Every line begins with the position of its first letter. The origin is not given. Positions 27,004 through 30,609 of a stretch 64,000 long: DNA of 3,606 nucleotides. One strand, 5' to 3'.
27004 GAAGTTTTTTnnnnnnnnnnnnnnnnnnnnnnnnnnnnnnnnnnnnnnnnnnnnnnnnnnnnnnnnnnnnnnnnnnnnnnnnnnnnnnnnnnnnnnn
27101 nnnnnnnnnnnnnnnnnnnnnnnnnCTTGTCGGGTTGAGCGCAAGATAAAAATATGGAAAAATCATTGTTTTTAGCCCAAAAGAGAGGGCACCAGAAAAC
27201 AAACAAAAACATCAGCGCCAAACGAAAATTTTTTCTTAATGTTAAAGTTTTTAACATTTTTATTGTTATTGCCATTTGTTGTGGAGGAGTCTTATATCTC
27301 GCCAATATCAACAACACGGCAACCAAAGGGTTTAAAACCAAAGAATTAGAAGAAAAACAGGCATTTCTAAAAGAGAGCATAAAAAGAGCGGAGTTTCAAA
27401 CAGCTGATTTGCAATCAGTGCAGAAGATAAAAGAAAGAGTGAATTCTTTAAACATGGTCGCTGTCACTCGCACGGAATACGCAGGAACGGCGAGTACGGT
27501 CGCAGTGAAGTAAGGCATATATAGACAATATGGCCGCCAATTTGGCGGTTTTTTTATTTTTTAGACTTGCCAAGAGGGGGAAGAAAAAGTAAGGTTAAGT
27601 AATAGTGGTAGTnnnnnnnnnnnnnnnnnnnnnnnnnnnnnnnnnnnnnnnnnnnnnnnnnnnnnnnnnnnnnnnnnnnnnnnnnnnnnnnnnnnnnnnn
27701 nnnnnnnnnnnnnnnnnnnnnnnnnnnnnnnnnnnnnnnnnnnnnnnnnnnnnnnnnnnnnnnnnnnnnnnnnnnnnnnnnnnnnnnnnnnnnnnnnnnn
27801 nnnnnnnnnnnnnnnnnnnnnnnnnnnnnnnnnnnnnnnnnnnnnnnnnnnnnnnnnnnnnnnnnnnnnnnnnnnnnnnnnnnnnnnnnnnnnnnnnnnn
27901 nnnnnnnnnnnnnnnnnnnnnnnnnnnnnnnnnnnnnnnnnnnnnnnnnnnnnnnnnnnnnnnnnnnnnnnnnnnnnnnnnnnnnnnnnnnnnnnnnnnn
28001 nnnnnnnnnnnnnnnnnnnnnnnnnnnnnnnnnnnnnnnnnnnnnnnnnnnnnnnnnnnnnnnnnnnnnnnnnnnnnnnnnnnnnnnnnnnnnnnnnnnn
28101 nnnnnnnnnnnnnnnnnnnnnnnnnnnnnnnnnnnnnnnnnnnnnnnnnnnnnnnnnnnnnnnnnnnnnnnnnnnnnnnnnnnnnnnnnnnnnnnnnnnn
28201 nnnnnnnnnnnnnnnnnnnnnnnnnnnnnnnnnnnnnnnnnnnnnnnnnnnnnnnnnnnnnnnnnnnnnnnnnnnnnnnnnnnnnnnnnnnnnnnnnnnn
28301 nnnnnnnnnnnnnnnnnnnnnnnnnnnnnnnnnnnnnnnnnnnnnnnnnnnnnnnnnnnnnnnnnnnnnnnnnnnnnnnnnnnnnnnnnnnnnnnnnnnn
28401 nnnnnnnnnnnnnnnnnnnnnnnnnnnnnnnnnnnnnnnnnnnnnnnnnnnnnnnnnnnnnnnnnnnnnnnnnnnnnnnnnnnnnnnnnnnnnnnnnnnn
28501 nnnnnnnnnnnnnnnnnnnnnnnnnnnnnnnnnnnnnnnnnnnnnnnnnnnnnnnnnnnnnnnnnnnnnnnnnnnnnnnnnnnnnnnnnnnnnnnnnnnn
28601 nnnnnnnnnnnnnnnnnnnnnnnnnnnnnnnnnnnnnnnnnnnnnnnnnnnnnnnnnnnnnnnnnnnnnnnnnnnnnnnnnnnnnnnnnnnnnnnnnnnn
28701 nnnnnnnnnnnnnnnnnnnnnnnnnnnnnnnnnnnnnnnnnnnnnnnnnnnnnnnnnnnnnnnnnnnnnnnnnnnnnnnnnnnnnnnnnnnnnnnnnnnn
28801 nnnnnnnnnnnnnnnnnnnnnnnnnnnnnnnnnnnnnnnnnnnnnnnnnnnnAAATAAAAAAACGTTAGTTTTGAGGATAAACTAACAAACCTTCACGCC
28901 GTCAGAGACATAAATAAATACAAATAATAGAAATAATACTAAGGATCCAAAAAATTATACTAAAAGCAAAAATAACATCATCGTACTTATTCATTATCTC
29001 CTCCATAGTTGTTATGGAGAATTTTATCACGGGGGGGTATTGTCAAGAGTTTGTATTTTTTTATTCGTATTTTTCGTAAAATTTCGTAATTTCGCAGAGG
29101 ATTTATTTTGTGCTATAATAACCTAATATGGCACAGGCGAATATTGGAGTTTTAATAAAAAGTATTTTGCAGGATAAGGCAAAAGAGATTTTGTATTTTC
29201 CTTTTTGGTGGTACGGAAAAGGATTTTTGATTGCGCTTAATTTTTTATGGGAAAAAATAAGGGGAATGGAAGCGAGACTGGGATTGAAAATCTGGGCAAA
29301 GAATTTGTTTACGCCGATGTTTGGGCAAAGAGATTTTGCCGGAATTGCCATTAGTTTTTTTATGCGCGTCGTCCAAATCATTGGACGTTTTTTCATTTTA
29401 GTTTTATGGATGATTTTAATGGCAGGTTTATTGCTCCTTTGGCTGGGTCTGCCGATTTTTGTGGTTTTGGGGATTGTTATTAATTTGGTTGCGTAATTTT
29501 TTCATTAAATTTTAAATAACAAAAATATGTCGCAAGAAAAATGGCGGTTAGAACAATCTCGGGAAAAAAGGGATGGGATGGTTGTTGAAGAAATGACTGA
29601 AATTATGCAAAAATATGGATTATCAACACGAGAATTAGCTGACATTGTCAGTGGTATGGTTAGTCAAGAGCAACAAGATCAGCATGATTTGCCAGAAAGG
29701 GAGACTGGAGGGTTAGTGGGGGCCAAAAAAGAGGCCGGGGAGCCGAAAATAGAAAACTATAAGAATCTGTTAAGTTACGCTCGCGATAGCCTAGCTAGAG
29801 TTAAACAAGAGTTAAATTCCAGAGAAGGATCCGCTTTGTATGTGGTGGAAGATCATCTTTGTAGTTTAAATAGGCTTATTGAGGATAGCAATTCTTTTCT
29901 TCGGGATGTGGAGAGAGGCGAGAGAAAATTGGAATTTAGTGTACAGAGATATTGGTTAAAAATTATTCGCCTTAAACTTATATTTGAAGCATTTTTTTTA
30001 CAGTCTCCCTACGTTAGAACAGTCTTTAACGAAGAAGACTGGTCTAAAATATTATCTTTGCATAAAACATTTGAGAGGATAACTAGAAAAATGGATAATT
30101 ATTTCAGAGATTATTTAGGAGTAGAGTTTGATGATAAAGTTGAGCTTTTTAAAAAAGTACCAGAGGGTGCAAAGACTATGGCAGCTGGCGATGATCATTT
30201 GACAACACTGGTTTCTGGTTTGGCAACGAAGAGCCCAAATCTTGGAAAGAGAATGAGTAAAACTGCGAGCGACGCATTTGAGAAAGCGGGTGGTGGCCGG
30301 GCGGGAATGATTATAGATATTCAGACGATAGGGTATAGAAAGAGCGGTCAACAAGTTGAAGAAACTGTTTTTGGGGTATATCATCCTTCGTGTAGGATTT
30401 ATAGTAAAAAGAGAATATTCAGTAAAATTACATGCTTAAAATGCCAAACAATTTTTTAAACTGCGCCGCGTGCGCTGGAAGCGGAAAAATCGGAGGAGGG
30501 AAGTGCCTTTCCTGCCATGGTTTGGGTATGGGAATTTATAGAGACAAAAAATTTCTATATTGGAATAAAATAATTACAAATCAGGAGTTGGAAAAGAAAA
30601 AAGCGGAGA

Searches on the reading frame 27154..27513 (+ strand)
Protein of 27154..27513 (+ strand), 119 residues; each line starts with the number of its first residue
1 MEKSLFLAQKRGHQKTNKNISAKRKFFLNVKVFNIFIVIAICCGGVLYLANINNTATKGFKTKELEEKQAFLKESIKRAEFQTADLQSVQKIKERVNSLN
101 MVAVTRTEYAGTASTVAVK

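Call 11: search_protein_families(library=pfam, proteins=[window:27154-27513:+])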
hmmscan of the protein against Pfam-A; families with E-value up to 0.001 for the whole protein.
window:27154-27513:+ (119 aa): 0 families

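Call 48: search_protein_families(library=pfam, proteins=[window:27154-27513:+], max_evalue=10)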
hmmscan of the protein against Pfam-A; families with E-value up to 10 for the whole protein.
window:27154-27513:+ (119 aa): 4 families
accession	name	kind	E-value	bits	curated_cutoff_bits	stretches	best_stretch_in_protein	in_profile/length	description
PF17561.7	TssO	-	0.0041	17.8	29.2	1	26-101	7-76/148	Type VI secretion system, TssO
PF13967.11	RSN1_TM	-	0.12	12.4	27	1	26-96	77-132/156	Late exocytosis, associated with Golgi transport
PF16519.10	TRPM_tetra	-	0.2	12.3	26.6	1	61-90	17-46/56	Tetramerisation domain of TRPM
PF16101.10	PRIMA1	-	0.21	11.8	38.6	1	34-68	97-131/158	Proline-rich membrane anchor 1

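Call 49: search_protein_families(library=ncbifam, proteins=[window:27154-27513:+], max_evalue=1)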
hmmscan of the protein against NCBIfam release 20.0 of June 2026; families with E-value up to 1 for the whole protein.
window:27154-27513:+ (119 aa): 1 family
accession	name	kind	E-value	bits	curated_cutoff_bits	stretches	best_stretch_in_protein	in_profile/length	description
NF053549.1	FtsL_Actino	equivalog_domain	0.00016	21.5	55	1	35-109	5-79/83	cell division protein FtsL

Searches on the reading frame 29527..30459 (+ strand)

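Call 11: search_protein_families(library=pfam, proteins=[window:29527-30459:+])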
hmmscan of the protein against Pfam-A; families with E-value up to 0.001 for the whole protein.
window:29527-30459:+ (310 aa): 0 families

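Call 48: search_protein_families(library=pfam, proteins=[window:29527-30459:+], max_evalue=10)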
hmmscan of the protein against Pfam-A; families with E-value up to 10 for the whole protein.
window:29527-30459:+ (310 aa): 1 family
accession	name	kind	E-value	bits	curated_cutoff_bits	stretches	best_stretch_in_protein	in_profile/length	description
PF01988.24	VIT1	-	0.12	12.6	28.1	1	2-50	68-112/214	VIT family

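Call 49: search_protein_families(library=ncbifam, proteins=[window:29527-30459:+], max_evalue=1)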
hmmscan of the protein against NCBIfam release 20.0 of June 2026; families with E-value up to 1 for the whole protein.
window:29527-30459:+ (310 aa): 0 families
